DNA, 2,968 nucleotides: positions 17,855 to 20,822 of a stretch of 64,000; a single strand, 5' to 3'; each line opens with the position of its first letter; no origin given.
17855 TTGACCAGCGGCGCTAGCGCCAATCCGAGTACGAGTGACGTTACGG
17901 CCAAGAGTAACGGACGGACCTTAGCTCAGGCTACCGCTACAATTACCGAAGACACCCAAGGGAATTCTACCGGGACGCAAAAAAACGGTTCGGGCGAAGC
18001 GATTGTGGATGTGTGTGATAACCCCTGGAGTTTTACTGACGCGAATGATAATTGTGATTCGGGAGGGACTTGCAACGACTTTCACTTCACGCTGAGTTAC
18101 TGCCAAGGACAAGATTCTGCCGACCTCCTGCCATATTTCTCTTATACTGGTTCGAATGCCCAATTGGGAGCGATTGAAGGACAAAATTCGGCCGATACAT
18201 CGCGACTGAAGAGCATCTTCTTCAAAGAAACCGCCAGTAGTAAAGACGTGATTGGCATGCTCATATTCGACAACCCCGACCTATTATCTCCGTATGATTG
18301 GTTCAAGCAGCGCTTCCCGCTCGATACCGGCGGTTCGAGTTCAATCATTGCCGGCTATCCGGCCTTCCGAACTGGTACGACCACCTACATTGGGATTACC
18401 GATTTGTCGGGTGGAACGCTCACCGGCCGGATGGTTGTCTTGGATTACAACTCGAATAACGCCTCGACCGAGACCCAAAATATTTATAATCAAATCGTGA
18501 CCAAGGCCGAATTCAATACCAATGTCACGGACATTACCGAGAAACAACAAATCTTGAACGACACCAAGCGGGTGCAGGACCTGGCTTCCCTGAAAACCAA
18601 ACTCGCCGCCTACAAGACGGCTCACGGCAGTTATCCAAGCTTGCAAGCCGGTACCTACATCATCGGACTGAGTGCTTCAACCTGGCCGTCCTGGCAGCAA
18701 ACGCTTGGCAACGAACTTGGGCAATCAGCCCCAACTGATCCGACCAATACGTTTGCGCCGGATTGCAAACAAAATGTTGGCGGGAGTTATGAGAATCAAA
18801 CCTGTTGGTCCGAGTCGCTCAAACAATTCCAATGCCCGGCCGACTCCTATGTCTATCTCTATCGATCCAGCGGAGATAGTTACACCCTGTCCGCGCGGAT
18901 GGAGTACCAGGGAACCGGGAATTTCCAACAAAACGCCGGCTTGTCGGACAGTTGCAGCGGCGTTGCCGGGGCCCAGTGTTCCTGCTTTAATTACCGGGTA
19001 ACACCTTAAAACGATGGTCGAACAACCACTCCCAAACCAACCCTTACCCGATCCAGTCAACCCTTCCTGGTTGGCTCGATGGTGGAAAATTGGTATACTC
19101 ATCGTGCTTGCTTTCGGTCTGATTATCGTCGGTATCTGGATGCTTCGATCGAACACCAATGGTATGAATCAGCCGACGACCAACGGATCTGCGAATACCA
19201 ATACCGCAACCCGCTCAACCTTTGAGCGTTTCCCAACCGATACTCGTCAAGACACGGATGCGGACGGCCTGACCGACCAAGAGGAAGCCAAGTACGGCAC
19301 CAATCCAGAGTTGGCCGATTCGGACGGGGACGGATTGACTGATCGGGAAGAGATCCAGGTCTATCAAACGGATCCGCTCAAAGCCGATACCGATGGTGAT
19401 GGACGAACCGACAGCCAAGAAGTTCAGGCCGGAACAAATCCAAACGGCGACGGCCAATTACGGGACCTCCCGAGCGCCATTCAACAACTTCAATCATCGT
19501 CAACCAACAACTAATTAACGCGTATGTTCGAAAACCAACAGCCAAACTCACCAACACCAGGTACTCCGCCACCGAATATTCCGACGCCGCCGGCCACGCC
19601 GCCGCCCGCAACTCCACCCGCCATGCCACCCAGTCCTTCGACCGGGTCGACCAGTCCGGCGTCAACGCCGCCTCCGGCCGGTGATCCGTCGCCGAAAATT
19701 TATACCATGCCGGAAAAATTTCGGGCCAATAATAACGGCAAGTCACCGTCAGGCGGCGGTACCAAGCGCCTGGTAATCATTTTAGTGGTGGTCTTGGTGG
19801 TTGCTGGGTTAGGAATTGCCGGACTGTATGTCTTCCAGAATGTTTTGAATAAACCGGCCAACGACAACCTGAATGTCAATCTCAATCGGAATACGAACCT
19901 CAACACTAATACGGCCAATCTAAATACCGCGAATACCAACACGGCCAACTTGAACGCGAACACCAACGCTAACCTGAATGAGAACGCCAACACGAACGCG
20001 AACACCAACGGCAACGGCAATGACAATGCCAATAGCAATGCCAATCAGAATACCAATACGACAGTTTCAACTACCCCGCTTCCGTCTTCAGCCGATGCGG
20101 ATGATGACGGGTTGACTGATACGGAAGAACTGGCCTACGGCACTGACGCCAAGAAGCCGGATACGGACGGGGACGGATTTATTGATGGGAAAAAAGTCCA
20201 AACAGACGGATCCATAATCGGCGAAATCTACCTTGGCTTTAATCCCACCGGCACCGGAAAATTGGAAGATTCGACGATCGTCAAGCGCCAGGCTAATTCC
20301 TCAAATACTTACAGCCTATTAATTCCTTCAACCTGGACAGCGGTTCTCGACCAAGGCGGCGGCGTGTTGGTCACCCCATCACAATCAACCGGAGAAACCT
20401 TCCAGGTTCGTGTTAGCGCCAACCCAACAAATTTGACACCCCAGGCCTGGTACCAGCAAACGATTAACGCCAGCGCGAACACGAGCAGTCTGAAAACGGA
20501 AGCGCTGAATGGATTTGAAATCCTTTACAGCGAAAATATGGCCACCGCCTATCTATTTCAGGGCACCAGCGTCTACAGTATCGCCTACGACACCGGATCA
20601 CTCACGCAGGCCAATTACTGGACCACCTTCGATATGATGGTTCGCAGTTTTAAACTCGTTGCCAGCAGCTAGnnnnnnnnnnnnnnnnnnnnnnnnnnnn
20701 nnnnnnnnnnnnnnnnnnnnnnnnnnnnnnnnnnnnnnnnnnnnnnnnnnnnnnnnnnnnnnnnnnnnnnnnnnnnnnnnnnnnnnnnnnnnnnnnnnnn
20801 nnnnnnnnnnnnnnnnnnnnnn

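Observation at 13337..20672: Operon of a 1890-aa protein combining a conjugative-pilin-like (VirB2/TrbC) N-terminal hairpin with a type IV pilin/GspG-like C-terminal head, plus two Ca-binding TSP3-repeat membrane proteins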

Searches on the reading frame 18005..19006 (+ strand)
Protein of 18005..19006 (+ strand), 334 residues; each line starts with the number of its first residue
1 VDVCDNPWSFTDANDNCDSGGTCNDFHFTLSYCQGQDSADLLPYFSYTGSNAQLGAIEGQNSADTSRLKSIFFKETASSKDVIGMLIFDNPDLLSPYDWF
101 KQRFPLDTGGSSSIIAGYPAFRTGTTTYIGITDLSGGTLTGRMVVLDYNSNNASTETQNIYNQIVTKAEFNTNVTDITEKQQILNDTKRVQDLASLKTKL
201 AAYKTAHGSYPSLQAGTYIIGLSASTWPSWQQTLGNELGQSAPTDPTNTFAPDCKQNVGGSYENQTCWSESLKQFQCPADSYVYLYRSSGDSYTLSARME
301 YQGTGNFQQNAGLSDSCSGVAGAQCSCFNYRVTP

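Call 10: search_solved_structures(query=window:18137-19006:+, max_evalue=10, show_alignments=3)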
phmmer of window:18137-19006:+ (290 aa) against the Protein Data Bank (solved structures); distinct sequences matched with E-value up to 10: 0.

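Call 11: search_protein_families(library=ncbifam, proteins=[window:18137-19006:+], max_evalue=1)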
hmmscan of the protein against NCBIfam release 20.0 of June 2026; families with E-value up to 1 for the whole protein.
window:18137-19006:+ (290 aa): 0 families

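Call 12: find_homologous_proteins(query=window:18005-19006:+, max_evalue=0.001)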
Query window:18005-19006:+: 1040 candidates shared short words with the query, none scored E <= 0.001.

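Call 19: search_protein_representatives(protein=window:18005-19006:+)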
Query: 334 residues. Proteins with E-value up to 0.001 (for the whole library): 1275; up to 1e-10: 1183; up to 1e-30: 204. The best 150 are listed.
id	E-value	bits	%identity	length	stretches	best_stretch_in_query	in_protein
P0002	2.1e-137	474.3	62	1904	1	1-334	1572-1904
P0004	6.7e-122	423.3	58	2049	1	2-334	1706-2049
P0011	4.5e-107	374.6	55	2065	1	2-331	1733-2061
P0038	5.1e-103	361.3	54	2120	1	3-331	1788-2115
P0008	1.0e-100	353.7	57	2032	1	2-333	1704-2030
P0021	2.3e-100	352.5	53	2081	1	3-332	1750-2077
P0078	2.4e-99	349.2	53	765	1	3-332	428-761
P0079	1.1e-97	343.8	53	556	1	3-331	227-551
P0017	7.6e-97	341.0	55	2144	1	1-331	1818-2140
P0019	3.7e-95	335.4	54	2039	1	2-332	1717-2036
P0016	3.6e-93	328.9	53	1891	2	2-255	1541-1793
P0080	9.3e-93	327.5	51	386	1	3-332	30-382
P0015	2.5e-92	326.2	52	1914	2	3-269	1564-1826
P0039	1.4e-91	323.7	54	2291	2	3-255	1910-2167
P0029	2.7e-90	319.4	52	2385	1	9-322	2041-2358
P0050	5.3e-36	141.0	38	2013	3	206-333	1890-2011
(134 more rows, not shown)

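Call 24: search_solved_structures(query=A1, max_evalue=10, show_alignments=4)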
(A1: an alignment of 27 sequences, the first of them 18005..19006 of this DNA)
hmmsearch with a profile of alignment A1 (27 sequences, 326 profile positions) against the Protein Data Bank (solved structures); distinct sequences matched with E-value up to 10: 0.

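Call 37: predict_structure(alignment_id=A1)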
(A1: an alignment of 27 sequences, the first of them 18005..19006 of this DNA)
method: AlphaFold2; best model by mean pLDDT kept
length: 334 residues; sequences in the alignment: 27
mean_pLDDT: 93.5   pTM: 0.91
mean pLDDT of the five models: 93.5, 92.1, 91.7, 90.4, 85.8
residues with pLDDT >= 90: 285; 70-90: 41; 50-70: 8; < 50: 0
segments of 3 or more residues with pLDDT < 50: none
pLDDT, mean of each block of 10 residues (from residue 1): 89 95 97 92 96 96 96 96 97 97 94 97 97 94 94 93 98 96 98 97 97 87 92 92 95 73 91 92 95 96 92 83 92 93
secondary structure, 60 per line:
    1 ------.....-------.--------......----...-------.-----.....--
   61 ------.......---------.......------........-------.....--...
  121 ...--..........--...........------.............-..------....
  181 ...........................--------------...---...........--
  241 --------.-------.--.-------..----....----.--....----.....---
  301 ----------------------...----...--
elements in order: E7-11 E28-33 E54-58 E67-73 E83-89 H96-103 E111-115 E118-123 E126-135 E138-148 H155-167 H177-207 E222-224 H228-238 E274-277 E285-288 E293-297 E323-325 E330-332

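Call 39: fold_search(model_id=the predicted structure, library=pdb)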
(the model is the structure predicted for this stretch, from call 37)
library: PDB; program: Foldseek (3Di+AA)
matches with E <= 10: 941; with E <= 0.001: 0
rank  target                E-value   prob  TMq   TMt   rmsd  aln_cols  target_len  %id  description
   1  3hlz_A                2.9e-03  0.84  0.19  0.23  18.7       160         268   11  Crystal structure of BT_1490 (NP_810393.1) from BACTEROIDES THETAIOTAOMICRON VPI-5482 at 1.50 A resolution (released 2009-06-16)
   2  3hlz_B                3.9e-03  0.80  0.21  0.25  19.5       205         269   11  Crystal structure of BT_1490 (NP_810393.1) from BACTEROIDES THETAIOTAOMICRON VPI-5482 at 1.50 A resolution (released 2009-06-16)
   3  3k8i                  5.0e-03  0.44  0.17  0.21  19.9       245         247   11  Structure of crystal form IV of TP0453 (released 2010-10-27)
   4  6in9_A                2.2e-02  0.57  0.14  0.17   7.2       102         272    7  Crystal structure of MucB in complex with MucA(peri) (released 2019-07-24)
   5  4n7s_B                2.6e-02  0.33  0.13  0.28  12.3       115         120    9  Crystal structure of Tse3-Tsi3 complex with Zinc ion (released 2014-04-23)
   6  3wa5_B                3.2e-02  0.23  0.15  0.28   8.0       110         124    7  Crystal Structure of type VI peptidoglycan muramidase effector Tse3 in complex with its cognate immunity protein Tsi3 (released 2013-10-02)
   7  4luq_D                4.9e-02  0.21  0.14  0.28  10.7       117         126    6  Crystal structure of virulence effector Tse3 in complex with neutralizer Tsi3 (released 2013-09-18)
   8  1v2b_B                5.2e-02  0.57  0.22  0.43  12.5       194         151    8  Crystal Structure of PsbP Protein in the Oxygen-Evolving Complex of Photosystem II from Higher Plants (released 2004-05-18)
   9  8fw5_C                5.9e-02  0.14  0.14  0.12  17.2       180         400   14  Chimeric HsGATOR1-SpGtr-SpLam complex (released 2023-07-26)
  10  6in9_B                6.3e-02  0.38  0.14  0.16   7.3       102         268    7  Crystal structure of MucB in complex with MucA(peri) (released 2019-07-24)
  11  4n80_B                7.6e-02  0.25  0.16  0.32  10.7       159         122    7  Crystal structure of Tse3-Tsi3 complex (released 2014-04-23)
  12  6jau_A                8.1e-02  0.28  0.17  0.19  15.3       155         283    6  The complex structure of Pseudomonas aeruginosa MucA/MucB. (released 2020-01-29)
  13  7t3b_C                8.6e-02  0.15  0.13  0.12  11.8       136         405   15  GATOR1-RAG-RAGULATOR - GAP Complex (released 2022-04-06)
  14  5f9a_A                9.1e-02  0.07  0.12  0.10  19.2       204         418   11  Blood group antigen binding adhesin BabA of Helicobacter pylori strain P436 in complex with blood group H Lewis b hexa (released 2016-01-20)
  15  3kd9_A                1.1e-01  0.07  0.09  0.07  15.2       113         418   15  Crystal structure of pyridine nucleotide disulfide oxidoreductase from Pyrococcus horikoshii (released 2009-11-10)
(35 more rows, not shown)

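Call 66: find_related_loci(query=window:18005-19006:+, collection=genome_contigs, flank=10000)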
Query window:18005-19006:+ (334 aa) in genome_contigs; peptide patterns used: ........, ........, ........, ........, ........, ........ (x = any residue, [..] = any of these).
40 stretches matched a pattern; 1 encode a relative of the query (tblastn E <= 1e-3); 1 distinct loci.
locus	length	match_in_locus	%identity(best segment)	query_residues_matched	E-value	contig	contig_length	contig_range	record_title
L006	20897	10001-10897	30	81-325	1e-33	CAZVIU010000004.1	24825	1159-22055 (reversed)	MAG TPA_asm: uncultured Gammaproteobacteria bacterium isolate binchicken_co21_267 genome assembly, contig: NODE_897_leng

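Call 77: search_protein_families(library=pfam, alignment_id=A1, max_evalue=10)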
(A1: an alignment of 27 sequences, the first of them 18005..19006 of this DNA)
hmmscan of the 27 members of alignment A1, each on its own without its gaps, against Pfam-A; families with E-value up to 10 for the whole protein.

A. member 1, window:18005-19006:+ (334 aa): 2 families
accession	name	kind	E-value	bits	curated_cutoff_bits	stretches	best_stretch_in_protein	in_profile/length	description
PF08334.16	T2SSG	-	0.036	14.6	21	1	187-246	12-69/108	Type II secretion system (T2SS), protein G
PF11616.13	EZH2_WD-Binding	-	0.14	12.6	25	1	167-186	1-20/30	WD repeat binding protein EZH2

B. families by the number of members that match (of 27 scanned): 14 families
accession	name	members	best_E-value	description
PF08334.16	T2SSG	12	0.0091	Type II secretion system (T2SS), protein G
PF05950.16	Orthopox_A36R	1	0.023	Orthopoxvirus A36R protein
PF03887.19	YfbU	1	0.04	YfbU domain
PF14608.12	zf-CCCH_2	1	0.058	RNA-binding, Nab2-type zinc finger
PF24466.1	DUF7578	1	0.059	Domain of unknown function (DUF7578)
PF09732.14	CactinC_cactus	1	0.061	Cactus-binding C-terminus of cactin protein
PF25195.1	DPC2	1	0.13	Diatom pyrenoid component 2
PF11616.13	EZH2_WD-Binding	1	0.14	WD repeat binding protein EZH2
PF25210.1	Kelch_FKB95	1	0.17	FKB95, Kelch-repeats domain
PF23416.1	DUF7107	1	0.27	Domain of unknown function (DUF7107)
PF18519.6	Sgf11_N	1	0.42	SAGA-associated factor 11 N-terminal domain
PF08116.16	Toxin_29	1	1.2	PhTx neurotoxin family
PF04434.22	SWIM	1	6.2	SWIM zinc finger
PF01683.23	EB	1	6.8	EB module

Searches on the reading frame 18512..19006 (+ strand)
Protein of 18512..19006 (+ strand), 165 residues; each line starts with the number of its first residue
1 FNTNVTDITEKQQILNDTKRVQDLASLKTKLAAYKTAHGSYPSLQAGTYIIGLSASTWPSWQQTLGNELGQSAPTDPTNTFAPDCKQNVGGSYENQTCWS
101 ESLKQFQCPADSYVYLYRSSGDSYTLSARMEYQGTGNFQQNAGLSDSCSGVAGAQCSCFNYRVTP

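Call 63: search_solved_structures(query=A4, max_evalue=10, show_alignments=3)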
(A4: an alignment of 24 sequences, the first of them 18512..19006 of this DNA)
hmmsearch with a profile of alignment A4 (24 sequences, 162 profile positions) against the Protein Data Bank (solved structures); distinct sequences matched with E-value up to 10: 0.

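Call 70: predict_structure(alignment_id=A4)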
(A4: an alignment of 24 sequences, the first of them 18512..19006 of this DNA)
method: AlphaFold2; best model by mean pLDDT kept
length: 165 residues; sequences in the alignment: 24
mean_pLDDT: 87.0   pTM: 0.84
mean pLDDT of the five models: 87.0, 86.5, 85.1, 82.2, 69.5
residues with pLDDT >= 90: 91; 70-90: 55; 50-70: 18; < 50: 1
segments of 3 or more residues with pLDDT < 50: none
pLDDT, mean of each block of 10 residues (from residue 1): 78 94 96 97 79 86 89 94 73 87 90 93 94 77 76 89 91
secondary structure, 60 per line:
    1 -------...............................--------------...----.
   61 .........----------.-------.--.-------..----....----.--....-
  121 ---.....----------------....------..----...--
elements in order: H8-38 E53-55 H60-69 E105-108 E116-119 E124-128 H145-148 E161-163

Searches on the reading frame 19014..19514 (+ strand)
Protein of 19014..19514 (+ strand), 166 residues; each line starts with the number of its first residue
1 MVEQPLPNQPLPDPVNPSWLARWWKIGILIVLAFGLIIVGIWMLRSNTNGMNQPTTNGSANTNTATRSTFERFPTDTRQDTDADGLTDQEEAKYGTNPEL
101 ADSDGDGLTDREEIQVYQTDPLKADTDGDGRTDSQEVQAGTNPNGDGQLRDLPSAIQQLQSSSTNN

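Call 6: search_protein_families(library=pfam, proteins=[window:19014-19514:+], max_evalue=1)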
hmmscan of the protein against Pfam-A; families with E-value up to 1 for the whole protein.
window:19014-19514:+ (166 aa): 7 families
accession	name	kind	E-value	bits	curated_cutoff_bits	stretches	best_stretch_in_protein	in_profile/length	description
PF18884.5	TSP3_bac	-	7.4e-25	86.9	25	3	102-124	1-22/22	Bacterial TSP3 repeat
PF03495.19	Binary_toxB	-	0.0017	19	25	1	79-142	1-65/78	Clostridial binary toxin B/anthrax toxin PA Ca-binding domain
PF11446.13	DUF2897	-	0.0071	16.7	25.2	1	24-53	3-33/54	Protein of unknown function (DUF2897)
PF14316.11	DUF4381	-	0.039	14.7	27.2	1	11-47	8-44/145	Domain of unknown function (DUF4381)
PF20615.3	DUF6802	-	0.12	12.8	27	0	73-135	7-68/102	Family of unknown function (DUF6802)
PF11190.13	DUF2976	-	0.42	11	28.2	1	21-47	58-84/87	Protein of unknown function (DUF2976)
PF13980.11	UPF0370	-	0.67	10.5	28.1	0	18-45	2-27/61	Uncharacterised protein family (UPF0370)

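Call 11: search_protein_families(library=ncbifam, proteins=[window:19014-19514:+], max_evalue=1)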
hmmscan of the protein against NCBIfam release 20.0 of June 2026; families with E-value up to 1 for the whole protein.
window:19014-19514:+ (166 aa): 8 families
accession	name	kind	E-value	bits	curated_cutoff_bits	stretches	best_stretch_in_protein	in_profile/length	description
NF047639.1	throspo3_MtsD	equivalog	4.2e-08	31.8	800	1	75-144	455-528/651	cell-cell cohesion protein MtsD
NF033765.2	gliding_CglD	equivalog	1.5e-07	29.6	400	1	54-143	127-225/1124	adventurous gliding motility lipoprotein CglD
NF042425.1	Amuc_1099_fam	equivalog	0.0014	18.3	50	1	118-159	122-160/321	Amuc_1099 family pilus-like system protein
NF047638.1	throspo3_MtsC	equivalog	0.0064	15.4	350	1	78-135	64-122/428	cell-cell cohesion MYXO-CTERM protein MtsC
NF053806.1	lanmdlnLanM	equivalog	0.0079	16.3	135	1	79-139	57-121/132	lanmodulin LanM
NF041520.1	flexitail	domain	0.15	12.9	40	0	125-142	1-18/107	flexitail domain-containing putative surface protein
NF041762.1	diheme_GEGP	equivalog_domain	0.15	11.2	300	0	124-146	95-116/359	GEGP motif-containing diheme protein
NF033662.1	acid_disulf_rpt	repeat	0.27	11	41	0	102-110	12-20/32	acidic double-disulfide repeat-containing protein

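Call 89: search_protein_families(library=phrogs, proteins=[window:19014-19514:+], max_evalue=0.001)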
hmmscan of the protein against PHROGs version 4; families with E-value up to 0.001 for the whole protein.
window:19014-19514:+ (166 aa): 1 family
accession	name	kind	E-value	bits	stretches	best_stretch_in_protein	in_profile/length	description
phrog_36046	-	unknown function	2.2e-06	27.9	0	104-157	297-363/506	-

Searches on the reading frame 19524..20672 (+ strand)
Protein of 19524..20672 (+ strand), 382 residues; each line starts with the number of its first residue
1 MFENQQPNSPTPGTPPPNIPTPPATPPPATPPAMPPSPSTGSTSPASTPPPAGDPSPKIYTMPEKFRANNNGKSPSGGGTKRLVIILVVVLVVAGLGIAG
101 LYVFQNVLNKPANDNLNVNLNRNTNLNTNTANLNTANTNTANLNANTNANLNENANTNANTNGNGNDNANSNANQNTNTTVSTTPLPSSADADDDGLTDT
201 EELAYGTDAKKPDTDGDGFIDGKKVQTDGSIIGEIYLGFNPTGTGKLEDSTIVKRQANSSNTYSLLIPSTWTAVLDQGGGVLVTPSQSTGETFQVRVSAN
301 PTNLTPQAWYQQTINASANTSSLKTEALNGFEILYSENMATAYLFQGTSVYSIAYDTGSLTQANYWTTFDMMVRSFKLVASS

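Call 6: search_protein_families(library=pfam, proteins=[window:19524-20672:+], max_evalue=1)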
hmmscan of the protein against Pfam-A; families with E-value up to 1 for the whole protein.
window:19524-20672:+ (382 aa): 4 families
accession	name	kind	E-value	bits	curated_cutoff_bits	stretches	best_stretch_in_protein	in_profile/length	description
PF18884.5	TSP3_bac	-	0.00048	20.4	25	1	191-208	1-18/22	Bacterial TSP3 repeat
PF22251.1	PFF1_TM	-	0.012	15.6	32.3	1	88-201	105-222/300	Vacuolar membrane protease, transmembrane domain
PF01789.22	PsbP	-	0.23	12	23.5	1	258-302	8-51/155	PsbP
PF14155.11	DUF4307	-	0.55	10.6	27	0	81-111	2-32/111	Domain of unknown function (DUF4307)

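Call 11: search_protein_families(library=ncbifam, proteins=[window:19524-20672:+], max_evalue=1)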
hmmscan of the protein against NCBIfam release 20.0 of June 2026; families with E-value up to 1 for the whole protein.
window:19524-20672:+ (382 aa): 3 families
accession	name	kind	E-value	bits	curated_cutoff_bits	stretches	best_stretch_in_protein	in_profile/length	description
NF033765.2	gliding_CglD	equivalog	4.1e-05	21.6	400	1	142-224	159-240/1124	adventurous gliding motility lipoprotein CglD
NF004285.1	PRK05696.1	equivalog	0.096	12.5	179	1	73-124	10-54/171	flagellar basal body-associated protein FliL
NF008109.0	PRK10856.1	equivalog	0.1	12.2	208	1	88-194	119-219/334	cytoskeleton protein RodZ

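Call 89: search_protein_families(library=phrogs, proteins=[window:19524-20672:+], max_evalue=0.001)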
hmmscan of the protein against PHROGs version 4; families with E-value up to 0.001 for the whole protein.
window:19524-20672:+ (382 aa): 0 families
